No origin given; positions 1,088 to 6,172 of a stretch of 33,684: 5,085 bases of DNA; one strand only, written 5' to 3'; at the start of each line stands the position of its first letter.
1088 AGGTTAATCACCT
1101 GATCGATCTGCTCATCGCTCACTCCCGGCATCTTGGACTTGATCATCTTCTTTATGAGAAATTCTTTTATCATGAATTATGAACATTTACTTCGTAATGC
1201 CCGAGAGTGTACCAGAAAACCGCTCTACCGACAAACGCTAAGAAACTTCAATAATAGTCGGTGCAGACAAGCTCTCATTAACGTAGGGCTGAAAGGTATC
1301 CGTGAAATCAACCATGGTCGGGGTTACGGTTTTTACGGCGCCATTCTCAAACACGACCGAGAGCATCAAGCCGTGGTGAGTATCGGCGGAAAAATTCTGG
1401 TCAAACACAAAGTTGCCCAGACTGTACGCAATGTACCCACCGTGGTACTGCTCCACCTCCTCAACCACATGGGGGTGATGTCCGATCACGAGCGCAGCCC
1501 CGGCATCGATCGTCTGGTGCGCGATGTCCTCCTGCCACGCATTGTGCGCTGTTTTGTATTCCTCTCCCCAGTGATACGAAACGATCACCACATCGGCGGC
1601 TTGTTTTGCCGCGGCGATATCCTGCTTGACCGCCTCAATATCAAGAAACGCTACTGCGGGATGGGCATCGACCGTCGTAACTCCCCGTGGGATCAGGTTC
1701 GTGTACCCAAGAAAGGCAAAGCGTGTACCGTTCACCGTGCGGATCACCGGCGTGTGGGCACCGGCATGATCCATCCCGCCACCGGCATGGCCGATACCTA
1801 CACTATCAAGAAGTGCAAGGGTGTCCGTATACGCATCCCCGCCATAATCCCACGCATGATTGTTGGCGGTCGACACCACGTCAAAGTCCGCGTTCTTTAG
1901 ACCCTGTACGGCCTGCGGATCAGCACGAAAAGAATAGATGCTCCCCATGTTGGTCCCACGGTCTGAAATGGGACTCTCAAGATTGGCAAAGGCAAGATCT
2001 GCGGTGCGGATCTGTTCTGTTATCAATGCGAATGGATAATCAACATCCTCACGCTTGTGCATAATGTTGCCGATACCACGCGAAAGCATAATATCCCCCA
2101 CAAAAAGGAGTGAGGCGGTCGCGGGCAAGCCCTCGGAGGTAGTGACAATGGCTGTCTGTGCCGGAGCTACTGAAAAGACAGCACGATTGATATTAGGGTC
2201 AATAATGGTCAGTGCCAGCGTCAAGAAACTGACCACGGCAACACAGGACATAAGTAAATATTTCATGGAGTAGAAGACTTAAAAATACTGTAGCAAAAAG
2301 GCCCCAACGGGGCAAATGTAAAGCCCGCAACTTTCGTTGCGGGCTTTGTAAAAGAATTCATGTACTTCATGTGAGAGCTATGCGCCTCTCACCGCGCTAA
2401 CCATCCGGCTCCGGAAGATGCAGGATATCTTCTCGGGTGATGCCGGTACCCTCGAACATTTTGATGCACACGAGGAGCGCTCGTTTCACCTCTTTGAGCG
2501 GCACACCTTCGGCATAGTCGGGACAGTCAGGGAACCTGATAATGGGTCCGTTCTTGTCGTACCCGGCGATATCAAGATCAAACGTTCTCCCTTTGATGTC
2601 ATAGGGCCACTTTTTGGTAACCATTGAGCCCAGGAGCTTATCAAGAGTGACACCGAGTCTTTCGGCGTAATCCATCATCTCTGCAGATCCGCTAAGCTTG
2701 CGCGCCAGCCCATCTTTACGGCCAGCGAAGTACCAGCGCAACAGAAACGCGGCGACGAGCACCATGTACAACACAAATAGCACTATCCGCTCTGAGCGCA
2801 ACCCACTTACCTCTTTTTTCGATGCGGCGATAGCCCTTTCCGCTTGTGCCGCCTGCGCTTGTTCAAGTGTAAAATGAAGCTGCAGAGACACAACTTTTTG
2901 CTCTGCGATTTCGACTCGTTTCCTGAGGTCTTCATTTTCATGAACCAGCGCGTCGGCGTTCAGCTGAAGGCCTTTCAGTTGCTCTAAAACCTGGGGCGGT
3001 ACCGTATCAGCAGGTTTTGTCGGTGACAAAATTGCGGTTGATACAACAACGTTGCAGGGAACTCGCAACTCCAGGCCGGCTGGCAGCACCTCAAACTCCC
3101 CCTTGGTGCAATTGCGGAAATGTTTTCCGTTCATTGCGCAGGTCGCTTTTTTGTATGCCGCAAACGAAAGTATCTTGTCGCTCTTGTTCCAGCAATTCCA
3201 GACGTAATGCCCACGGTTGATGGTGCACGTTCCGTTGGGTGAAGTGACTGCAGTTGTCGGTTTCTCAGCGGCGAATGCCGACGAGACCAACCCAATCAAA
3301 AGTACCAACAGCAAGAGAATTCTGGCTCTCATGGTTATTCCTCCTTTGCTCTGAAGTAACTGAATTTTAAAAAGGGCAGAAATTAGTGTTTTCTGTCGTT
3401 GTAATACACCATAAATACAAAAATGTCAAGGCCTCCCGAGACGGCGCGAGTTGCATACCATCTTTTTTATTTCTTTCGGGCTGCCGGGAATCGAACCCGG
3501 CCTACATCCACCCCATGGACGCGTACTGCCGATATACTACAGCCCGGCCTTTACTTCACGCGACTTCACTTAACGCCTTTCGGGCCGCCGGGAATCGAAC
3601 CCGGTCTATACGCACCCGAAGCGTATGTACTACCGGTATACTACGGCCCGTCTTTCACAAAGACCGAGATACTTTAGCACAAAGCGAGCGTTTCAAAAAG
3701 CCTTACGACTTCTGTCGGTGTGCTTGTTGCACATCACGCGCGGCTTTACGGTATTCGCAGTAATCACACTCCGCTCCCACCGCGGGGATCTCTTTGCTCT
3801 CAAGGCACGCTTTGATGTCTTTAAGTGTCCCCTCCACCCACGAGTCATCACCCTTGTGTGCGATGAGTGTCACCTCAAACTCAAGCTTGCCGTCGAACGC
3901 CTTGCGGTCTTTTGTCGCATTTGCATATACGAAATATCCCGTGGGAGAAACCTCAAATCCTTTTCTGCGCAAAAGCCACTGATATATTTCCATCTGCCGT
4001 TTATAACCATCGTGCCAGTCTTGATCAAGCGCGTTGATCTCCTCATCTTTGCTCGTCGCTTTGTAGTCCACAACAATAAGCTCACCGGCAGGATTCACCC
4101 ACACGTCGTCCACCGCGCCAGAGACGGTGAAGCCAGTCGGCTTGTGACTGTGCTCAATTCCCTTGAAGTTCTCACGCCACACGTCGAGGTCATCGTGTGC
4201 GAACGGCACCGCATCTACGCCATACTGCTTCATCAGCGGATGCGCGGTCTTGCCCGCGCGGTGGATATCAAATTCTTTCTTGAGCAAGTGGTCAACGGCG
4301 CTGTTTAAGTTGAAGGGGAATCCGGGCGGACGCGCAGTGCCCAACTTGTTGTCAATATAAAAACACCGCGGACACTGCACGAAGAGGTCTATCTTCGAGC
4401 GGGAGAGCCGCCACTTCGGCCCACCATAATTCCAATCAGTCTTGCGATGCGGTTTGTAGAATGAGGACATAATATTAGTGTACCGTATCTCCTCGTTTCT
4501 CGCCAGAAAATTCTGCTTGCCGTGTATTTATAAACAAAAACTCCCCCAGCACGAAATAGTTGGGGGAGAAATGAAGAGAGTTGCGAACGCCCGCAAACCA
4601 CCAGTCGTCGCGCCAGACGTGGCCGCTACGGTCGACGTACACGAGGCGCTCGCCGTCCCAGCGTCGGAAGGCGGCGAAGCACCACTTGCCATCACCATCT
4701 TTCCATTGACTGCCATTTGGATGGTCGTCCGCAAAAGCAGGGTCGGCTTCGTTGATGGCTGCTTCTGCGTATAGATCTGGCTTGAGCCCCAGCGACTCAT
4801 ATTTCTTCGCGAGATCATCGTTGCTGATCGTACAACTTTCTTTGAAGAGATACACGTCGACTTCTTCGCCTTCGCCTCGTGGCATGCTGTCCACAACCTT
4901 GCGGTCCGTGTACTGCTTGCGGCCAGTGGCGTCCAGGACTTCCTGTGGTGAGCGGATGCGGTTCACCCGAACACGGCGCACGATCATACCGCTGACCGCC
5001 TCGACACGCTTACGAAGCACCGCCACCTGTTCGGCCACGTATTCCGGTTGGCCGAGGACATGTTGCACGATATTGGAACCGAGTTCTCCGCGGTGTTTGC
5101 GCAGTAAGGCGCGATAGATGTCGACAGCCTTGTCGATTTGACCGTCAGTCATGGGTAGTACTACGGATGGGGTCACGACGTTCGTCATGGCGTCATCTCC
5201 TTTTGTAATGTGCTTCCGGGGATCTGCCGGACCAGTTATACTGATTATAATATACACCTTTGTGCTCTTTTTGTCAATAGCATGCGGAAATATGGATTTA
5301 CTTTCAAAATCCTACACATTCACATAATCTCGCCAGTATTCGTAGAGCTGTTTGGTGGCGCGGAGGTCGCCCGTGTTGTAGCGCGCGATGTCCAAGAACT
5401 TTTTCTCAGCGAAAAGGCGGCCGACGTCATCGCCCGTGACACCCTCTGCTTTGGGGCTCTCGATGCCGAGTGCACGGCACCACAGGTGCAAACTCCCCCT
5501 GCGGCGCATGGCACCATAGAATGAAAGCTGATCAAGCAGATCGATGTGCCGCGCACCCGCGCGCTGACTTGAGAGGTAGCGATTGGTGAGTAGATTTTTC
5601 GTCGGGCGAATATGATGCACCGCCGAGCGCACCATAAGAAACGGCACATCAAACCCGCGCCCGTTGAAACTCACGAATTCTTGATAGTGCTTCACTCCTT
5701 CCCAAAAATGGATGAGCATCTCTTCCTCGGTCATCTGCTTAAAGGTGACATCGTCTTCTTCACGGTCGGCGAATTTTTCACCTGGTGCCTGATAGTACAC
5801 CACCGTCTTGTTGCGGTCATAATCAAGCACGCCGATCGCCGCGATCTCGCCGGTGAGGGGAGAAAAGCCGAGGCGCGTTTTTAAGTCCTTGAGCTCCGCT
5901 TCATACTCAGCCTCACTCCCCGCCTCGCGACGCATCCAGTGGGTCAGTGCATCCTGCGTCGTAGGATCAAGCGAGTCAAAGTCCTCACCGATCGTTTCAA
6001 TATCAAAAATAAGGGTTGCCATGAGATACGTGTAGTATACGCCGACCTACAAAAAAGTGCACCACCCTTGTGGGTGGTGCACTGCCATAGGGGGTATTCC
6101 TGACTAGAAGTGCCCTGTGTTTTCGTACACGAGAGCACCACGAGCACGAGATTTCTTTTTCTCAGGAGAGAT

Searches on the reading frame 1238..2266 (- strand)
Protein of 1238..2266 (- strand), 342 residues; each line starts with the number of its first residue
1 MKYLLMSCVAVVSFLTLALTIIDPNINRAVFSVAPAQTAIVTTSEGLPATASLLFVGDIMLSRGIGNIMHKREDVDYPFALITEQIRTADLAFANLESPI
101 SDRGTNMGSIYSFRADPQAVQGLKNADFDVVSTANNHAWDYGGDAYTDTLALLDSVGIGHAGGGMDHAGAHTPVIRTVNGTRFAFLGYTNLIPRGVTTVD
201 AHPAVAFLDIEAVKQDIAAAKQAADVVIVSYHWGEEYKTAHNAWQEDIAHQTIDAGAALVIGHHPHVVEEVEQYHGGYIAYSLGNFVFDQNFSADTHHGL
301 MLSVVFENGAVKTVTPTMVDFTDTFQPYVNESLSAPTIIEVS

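Call 90: search_protein_families(library=pfam, proteins=[window:1238-2266:-], max_evalue=0.00001)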
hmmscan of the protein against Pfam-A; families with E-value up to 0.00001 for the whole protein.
window:1238-2266:- (342 aa): 1 family
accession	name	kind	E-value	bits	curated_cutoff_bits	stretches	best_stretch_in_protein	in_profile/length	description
PF09587.15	PGA_cap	-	1.3e-75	254.7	27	1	53-290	2-255/255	Bacterial capsule synthesis protein PGA_cap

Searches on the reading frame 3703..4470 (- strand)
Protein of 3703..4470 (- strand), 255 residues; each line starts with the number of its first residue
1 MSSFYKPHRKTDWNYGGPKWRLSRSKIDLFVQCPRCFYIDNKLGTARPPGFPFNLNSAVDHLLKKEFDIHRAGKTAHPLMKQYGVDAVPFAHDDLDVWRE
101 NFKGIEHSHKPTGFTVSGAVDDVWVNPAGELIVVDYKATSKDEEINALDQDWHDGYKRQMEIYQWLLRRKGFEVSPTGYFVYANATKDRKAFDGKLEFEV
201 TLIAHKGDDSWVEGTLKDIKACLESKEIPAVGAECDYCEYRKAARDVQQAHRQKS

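Call 90: search_protein_families(library=pfam, proteins=[window:3703-4470:-], max_evalue=0.00001)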
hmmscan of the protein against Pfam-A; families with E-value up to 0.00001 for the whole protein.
window:3703-4470:- (255 aa): 1 family
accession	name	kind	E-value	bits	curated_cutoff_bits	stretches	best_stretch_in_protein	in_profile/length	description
PF12705.13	PDDEXK_1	-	1e-15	58.8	22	1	108-242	120-244/247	PD-(D/E)XK nuclease superfamily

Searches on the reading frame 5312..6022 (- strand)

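Call 90: search_protein_families(library=pfam, proteins=[window:5312-6022:-], max_evalue=0.00001)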
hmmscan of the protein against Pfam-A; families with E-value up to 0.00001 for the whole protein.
window:5312-6022:- (236 aa): 2 families
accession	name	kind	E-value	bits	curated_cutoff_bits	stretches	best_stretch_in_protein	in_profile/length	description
PF10108.15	DNA_pol_B_exo2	-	1.2e-20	74.5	24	1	95-227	33-170/213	Predicted 3'-5' exonuclease related to the exonuclease domain of PolB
PF13482.12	RNase_H_2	-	3.1e-14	53.7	22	1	52-230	9-164/165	RNase_H superfamily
